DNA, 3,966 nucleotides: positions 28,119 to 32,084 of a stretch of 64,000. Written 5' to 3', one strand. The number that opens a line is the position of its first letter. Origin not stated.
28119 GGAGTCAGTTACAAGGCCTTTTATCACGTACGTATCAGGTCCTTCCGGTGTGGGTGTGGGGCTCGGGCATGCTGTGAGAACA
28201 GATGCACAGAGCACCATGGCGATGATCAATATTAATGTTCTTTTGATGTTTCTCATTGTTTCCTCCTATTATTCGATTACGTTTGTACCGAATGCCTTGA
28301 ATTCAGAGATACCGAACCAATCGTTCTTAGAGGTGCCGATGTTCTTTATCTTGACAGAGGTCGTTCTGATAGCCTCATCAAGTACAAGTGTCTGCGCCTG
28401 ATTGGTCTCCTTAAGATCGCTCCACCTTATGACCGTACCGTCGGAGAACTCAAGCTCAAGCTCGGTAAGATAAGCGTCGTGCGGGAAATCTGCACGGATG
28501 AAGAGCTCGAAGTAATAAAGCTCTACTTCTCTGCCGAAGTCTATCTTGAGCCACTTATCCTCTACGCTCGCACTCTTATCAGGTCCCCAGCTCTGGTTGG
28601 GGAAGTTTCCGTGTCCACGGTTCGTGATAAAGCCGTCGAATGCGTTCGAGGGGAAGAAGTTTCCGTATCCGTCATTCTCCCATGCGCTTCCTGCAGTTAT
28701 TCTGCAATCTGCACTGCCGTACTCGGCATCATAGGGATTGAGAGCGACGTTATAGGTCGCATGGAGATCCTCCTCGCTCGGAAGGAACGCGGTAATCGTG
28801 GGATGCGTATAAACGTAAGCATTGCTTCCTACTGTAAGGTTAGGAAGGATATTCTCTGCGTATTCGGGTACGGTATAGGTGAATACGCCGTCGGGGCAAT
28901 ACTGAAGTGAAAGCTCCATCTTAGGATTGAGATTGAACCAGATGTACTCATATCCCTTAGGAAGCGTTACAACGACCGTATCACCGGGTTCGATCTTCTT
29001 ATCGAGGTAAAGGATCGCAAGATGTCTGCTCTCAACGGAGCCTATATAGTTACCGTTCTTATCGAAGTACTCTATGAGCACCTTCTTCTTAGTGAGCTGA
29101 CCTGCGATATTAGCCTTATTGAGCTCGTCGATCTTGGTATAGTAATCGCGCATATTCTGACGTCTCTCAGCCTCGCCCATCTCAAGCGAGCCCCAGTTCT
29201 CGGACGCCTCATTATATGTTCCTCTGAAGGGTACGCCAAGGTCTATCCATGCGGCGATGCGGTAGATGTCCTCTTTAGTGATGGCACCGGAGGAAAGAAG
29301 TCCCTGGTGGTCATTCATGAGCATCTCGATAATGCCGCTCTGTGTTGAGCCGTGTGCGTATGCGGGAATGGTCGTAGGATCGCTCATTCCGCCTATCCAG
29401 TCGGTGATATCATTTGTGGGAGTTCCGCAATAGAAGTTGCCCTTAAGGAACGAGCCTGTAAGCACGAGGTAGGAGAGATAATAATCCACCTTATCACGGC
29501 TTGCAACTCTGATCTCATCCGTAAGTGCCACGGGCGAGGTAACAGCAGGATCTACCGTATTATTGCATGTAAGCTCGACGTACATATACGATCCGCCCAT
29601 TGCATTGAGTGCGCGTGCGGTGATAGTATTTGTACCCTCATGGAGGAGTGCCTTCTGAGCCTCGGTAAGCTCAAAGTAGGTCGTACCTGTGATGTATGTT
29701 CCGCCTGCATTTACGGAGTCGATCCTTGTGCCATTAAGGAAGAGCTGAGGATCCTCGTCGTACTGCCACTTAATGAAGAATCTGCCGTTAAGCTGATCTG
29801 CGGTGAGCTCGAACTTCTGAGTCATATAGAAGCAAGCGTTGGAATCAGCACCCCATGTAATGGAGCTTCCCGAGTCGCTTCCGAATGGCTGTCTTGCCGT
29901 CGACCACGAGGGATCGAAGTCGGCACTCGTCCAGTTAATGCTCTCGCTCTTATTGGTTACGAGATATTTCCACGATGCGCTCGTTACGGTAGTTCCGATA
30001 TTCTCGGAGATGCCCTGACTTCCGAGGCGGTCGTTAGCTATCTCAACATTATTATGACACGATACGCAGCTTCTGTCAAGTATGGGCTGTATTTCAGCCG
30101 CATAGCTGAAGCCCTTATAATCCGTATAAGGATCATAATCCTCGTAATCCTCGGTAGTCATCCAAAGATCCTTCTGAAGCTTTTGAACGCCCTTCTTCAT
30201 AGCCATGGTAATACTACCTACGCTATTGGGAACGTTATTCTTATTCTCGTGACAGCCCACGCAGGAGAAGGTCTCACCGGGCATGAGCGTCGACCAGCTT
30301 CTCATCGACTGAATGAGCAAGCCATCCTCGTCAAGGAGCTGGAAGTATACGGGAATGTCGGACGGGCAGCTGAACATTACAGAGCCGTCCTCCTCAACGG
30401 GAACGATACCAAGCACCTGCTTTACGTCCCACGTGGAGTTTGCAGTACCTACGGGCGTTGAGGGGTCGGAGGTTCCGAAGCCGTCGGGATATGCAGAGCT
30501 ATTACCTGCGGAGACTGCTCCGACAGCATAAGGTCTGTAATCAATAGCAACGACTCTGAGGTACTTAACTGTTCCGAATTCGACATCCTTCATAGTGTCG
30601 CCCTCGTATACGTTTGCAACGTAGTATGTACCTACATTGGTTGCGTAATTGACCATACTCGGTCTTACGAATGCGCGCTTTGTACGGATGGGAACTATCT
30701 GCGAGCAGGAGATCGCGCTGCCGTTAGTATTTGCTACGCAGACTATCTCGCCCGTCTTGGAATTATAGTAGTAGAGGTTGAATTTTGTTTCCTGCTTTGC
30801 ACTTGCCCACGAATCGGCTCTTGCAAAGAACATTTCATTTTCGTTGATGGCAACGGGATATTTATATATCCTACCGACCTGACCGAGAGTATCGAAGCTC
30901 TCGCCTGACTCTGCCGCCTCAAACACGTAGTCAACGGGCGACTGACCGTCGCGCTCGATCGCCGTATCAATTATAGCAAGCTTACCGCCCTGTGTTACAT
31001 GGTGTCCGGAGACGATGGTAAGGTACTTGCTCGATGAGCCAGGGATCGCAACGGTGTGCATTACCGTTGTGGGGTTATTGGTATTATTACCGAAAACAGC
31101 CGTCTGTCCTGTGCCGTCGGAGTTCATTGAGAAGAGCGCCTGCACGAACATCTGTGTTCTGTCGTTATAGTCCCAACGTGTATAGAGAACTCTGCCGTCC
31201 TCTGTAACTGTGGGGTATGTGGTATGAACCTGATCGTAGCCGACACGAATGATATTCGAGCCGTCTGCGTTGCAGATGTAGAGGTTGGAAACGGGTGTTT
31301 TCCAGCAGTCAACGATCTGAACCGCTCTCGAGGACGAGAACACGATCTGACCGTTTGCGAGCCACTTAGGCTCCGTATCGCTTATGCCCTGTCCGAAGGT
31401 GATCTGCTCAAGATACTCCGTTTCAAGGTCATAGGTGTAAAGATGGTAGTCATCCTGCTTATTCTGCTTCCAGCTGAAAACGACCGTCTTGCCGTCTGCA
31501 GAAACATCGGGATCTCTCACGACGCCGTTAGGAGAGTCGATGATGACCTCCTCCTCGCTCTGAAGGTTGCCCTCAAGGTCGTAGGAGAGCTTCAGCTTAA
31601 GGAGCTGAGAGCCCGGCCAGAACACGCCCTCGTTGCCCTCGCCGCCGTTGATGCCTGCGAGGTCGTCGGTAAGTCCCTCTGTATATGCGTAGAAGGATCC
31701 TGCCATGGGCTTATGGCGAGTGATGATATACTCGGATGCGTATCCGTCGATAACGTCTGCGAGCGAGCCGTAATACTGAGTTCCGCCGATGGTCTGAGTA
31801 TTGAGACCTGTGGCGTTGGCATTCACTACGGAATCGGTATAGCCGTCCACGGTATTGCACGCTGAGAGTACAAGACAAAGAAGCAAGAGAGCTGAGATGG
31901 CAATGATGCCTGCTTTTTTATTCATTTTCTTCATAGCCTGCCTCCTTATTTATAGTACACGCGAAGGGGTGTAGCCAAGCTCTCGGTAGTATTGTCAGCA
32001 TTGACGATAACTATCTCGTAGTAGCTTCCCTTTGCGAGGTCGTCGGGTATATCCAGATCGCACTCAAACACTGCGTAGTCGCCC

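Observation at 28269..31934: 1221-aa lipoprotein joining a hydrazine-synthase-alpha-like propeller, two haem-c motifs and a carbohydrate-binding discoidin domain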

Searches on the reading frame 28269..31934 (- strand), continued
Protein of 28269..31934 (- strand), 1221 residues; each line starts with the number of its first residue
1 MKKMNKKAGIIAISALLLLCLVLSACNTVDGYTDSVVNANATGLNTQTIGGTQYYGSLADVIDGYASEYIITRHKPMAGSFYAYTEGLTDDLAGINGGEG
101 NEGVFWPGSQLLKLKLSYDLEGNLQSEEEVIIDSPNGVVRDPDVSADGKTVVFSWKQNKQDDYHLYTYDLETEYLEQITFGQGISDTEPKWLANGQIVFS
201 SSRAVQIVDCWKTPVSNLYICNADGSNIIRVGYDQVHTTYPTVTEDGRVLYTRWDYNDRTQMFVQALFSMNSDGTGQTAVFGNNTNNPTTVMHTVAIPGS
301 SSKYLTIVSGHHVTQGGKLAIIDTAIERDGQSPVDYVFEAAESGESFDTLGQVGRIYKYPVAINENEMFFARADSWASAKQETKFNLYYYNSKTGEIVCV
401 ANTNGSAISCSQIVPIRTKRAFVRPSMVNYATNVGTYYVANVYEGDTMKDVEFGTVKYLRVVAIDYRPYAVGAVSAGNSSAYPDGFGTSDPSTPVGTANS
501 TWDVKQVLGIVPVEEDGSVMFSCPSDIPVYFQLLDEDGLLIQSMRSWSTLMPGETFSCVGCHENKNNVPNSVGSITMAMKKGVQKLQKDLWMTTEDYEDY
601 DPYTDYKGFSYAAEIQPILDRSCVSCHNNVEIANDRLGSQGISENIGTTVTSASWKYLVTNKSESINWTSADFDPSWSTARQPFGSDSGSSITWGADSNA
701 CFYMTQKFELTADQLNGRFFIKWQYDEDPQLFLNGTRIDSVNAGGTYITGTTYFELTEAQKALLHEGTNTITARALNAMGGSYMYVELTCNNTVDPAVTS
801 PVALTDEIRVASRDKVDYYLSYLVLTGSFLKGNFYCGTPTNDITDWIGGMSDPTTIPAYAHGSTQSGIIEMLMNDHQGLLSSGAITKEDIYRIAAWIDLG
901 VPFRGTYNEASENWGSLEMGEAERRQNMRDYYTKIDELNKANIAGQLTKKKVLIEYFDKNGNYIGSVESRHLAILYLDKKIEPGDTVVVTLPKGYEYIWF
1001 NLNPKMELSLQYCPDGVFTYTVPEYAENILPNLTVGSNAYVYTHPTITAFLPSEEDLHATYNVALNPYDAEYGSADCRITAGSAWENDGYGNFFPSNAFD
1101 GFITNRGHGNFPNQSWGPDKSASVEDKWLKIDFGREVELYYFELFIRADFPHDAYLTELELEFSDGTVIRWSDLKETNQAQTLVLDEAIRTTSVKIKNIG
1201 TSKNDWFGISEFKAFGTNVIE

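Call 36: find_encoding_contigs(protein=P0116, flank=10000, max_places=1)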
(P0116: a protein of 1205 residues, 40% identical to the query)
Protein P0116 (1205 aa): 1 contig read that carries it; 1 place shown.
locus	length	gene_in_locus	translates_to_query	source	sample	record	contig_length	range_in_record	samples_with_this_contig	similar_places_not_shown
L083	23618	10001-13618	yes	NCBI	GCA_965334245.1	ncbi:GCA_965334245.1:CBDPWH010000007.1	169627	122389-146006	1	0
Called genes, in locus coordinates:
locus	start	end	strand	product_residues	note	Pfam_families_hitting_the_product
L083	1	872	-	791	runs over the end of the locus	PF01326:PPDK_N, PF27448:Rph_4th, PF00391:PEP-utilizers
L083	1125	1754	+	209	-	PF01381:HTH_3, PF12844:HTH_19, PF13443:HTH_26, PF13560:HTH_31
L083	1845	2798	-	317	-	PF00037:Fer4 (weak), PF12837:Fer4_6 (weak), PF13237:Fer4_10 (faint), PF14697:Fer4_21 (weak), PF12838:Fer4_7 (faint), PF13187:Fer4_9 (faint), PF13484:Fer4_16 (faint)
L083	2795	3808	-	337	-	PF00106:adh_short (faint), PF01073:3Beta_HSD, PF01370:Epimerase, PF02719:Polysacc_synt_2, PF04321:RmlD_sub_bind, PF13460:NAD_binding_10, PF16363:GDP_Man_Dehyd, PF07993:NAD_binding_4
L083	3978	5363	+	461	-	PF01554:MatE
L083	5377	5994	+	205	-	PF13189:Cytidylate_kin2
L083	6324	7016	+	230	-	PF05140:ResB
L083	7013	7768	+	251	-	PF01578:Cytochrom_C_asm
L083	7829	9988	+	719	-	PF00034:Cytochrom_C (faint), PF03150:CCP_MauG (faint), PF21419:RoxA-like_Cyt-c (faint), PF13442:Cytochrome_CBB3 (weak)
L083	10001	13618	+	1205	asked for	PF26549:Tricorn_N (weak), PF18582:HZS_alpha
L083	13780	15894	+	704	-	PF00933:Glyco_hydro_3, PF01915:Glyco_hydro_3_C, PF14310:Fn3-like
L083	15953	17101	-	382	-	PF00037:Fer4 (faint), PF12838:Fer4_7, PF13183:Fer4_8 (faint), PF13187:Fer4_9 (weak), PF04432:FrhB_FdhB_C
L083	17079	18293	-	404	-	PF04230:PS_pyruv_trans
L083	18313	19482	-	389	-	PF04230:PS_pyruv_trans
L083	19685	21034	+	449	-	PF01488:Shikimate_DH (faint), PF02254:TrkA_N, PF03807:F420_oxidored (faint), PF13241:NAD_binding_7 (faint), PF22660:RS_preATP-grasp-like (faint), PF02080:TrkA_C, PF02254:TrkA_N, PF02080:TrkA_C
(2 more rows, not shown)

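Call 37: find_encoding_contigs(protein=P0015, flank=10000, max_places=1)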
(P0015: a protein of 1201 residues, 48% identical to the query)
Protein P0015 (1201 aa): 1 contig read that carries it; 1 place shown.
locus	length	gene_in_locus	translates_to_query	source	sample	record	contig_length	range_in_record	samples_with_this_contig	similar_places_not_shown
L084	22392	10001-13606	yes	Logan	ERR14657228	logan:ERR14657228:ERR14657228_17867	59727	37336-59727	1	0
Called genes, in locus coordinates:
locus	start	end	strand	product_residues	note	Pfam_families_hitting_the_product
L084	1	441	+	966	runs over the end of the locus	PF22907:Ams1-like_1st, PF01074:Glyco_hydro_38N, PF09261:Alpha-mann_mid, PF07748:Glyco_hydro_38C, PF17677:Glyco_hydro38C2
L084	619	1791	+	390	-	PF00465:Fe-ADH, PF13685:Fe-ADH_2, PF25137:ADH_Fe_C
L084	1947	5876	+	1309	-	PF06832:BiPBP_C (faint)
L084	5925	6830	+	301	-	PF05140:ResB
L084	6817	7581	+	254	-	PF01578:Cytochrom_C_asm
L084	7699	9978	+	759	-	-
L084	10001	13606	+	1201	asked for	PF26549:Tricorn_N, PF07676:PD40 (faint), PF18582:HZS_alpha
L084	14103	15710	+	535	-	PF04616:Glyco_hydro_43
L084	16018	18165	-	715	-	PF16875:Glyco_hydro_36N, PF02065:Melibiase, PF01055:Glyco_hydro_31_2nd (faint), PF02638:GHL10, PF16874:Glyco_hydro_36C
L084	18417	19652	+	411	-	PF01408:GFO_IDH_MocA, PF02894:GFO_IDH_MocA_C, PF22725:GFO_IDH_MocA_C3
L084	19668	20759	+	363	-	PF14607:GxDLY, PF14606:Lipase_GDSL_3, PF13472:Lipase_GDSL_2 (weak)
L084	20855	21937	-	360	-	PF00535:Glycos_transf_2, PF10111:Glyco_tranf_2_2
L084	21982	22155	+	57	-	-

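Call 39: list_cluster_members(proteins=[P0001])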
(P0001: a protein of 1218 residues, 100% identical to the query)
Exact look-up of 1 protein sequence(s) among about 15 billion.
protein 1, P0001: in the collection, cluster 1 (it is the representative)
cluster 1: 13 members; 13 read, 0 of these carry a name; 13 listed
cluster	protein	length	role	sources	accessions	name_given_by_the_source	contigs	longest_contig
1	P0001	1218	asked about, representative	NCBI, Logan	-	-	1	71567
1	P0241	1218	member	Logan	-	-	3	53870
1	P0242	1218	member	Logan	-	-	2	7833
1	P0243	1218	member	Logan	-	-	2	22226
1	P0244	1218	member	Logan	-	-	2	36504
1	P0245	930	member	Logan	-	-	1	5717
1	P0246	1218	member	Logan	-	-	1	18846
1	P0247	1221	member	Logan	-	-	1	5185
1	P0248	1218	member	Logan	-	-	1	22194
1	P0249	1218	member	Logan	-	-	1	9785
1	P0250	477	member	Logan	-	-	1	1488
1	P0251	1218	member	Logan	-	-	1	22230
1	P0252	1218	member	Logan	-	-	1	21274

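Call 54: find_encoding_contigs(protein=P0241, flank=10000, max_places=3)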
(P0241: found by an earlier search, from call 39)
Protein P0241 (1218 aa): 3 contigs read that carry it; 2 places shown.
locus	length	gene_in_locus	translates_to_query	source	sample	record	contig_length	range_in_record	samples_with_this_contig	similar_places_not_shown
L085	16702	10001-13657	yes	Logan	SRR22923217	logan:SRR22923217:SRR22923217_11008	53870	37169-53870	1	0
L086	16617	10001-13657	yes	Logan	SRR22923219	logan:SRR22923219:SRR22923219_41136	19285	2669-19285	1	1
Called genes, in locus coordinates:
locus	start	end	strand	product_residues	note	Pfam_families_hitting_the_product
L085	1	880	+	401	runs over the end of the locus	PF07221:GlcNAc_2-epim (faint), PF03663:Glyco_hydro_76, PF07944:Beta-AFase-like_GH127_cat (faint)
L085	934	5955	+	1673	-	PF06832:BiPBP_C (faint), PF07554:FIVAR, PF16820:PKD_3 (weak)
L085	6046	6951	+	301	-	PF05140:ResB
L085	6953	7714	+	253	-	PF01578:Cytochrom_C_asm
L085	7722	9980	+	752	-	PF03150:CCP_MauG (faint), PF13442:Cytochrome_CBB3 (faint), PF00034:Cytochrom_C (weak)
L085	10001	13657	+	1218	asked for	PF07676:PD40 (faint), PF26549:Tricorn_N (weak), PF18582:HZS_alpha, PF00754:F5_F8_type_C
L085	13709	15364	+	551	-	PF13620:CarboxypepD_reg, PF13715:CarbopepD_reg_2, PF16371:MetallophosN (faint), PF13620:CarboxypepD_reg (weak)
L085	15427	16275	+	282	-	-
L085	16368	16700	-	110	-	?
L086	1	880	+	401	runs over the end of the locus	PF07221:GlcNAc_2-epim (faint), PF03663:Glyco_hydro_76, PF07944:Beta-AFase-like_GH127_cat (faint)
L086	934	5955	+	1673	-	PF06832:BiPBP_C (faint), PF07554:FIVAR, PF16820:PKD_3 (weak)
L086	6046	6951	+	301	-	PF05140:ResB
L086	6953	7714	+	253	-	PF01578:Cytochrom_C_asm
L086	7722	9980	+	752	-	PF03150:CCP_MauG (faint), PF13442:Cytochrome_CBB3 (faint), PF00034:Cytochrom_C (weak)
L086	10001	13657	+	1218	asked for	PF07676:PD40 (faint), PF26549:Tricorn_N (weak), PF18582:HZS_alpha, PF00754:F5_F8_type_C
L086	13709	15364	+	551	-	PF13620:CarboxypepD_reg, PF13715:CarbopepD_reg_2, PF16371:MetallophosN (faint), PF13620:CarboxypepD_reg (weak)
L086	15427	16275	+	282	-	-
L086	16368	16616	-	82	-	?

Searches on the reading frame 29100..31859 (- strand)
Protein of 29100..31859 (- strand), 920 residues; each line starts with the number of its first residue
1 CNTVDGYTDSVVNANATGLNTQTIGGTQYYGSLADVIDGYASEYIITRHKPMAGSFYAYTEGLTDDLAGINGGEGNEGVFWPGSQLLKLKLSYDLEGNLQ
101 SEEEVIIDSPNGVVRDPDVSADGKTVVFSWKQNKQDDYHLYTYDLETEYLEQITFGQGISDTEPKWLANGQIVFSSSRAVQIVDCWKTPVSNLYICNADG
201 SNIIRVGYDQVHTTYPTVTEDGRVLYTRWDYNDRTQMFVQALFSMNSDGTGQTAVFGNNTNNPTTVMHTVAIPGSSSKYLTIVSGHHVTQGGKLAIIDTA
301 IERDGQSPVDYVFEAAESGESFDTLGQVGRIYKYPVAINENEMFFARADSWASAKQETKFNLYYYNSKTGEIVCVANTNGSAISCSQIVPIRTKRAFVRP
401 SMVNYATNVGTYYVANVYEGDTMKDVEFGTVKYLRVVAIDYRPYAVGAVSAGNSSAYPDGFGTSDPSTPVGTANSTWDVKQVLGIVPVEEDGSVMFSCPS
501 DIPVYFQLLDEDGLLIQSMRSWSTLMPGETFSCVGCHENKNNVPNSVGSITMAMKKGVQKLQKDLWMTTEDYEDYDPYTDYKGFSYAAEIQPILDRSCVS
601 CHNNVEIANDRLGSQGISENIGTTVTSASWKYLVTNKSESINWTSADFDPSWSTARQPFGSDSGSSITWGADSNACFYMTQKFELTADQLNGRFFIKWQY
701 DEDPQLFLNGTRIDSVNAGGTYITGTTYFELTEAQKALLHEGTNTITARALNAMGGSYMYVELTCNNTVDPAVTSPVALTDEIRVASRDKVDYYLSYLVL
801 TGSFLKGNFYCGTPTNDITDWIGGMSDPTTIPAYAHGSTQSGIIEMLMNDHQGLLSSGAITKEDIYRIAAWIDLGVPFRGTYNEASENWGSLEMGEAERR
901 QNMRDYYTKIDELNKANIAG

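Call 61: search_protein_representatives(protein=window:29100-31859:-)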
Query: 920 residues. Proteins with E-value up to 0.001 (for the whole library): 5628; up to 1e-10: 3033; up to 1e-30: 1085. The best 150 are listed.
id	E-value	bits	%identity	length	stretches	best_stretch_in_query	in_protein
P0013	0.0e+00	1417.8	69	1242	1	3-920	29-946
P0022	1.9e-273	926.2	42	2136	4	31-753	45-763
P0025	2.3e-270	916.1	44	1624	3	23-762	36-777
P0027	1.7e-267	906.5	45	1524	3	33-764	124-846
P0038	1.4e-262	890.2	46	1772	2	16-770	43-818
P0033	4.3e-259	878.7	51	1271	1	11-920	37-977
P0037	4.0e-253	859.0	57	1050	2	13-627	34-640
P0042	4.1e-253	858.9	44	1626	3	10-751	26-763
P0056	1.3e-250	850.7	43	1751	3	17-768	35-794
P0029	5.5e-244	828.8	49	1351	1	30-918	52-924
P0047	3.3e-242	822.9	46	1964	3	41-768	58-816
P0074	4.4e-241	819.1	48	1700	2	39-758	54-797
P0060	6.6e-241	818.5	45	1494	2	19-759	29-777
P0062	5.4e-235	799.0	47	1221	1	34-913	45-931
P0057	6.4e-235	798.7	44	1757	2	11-734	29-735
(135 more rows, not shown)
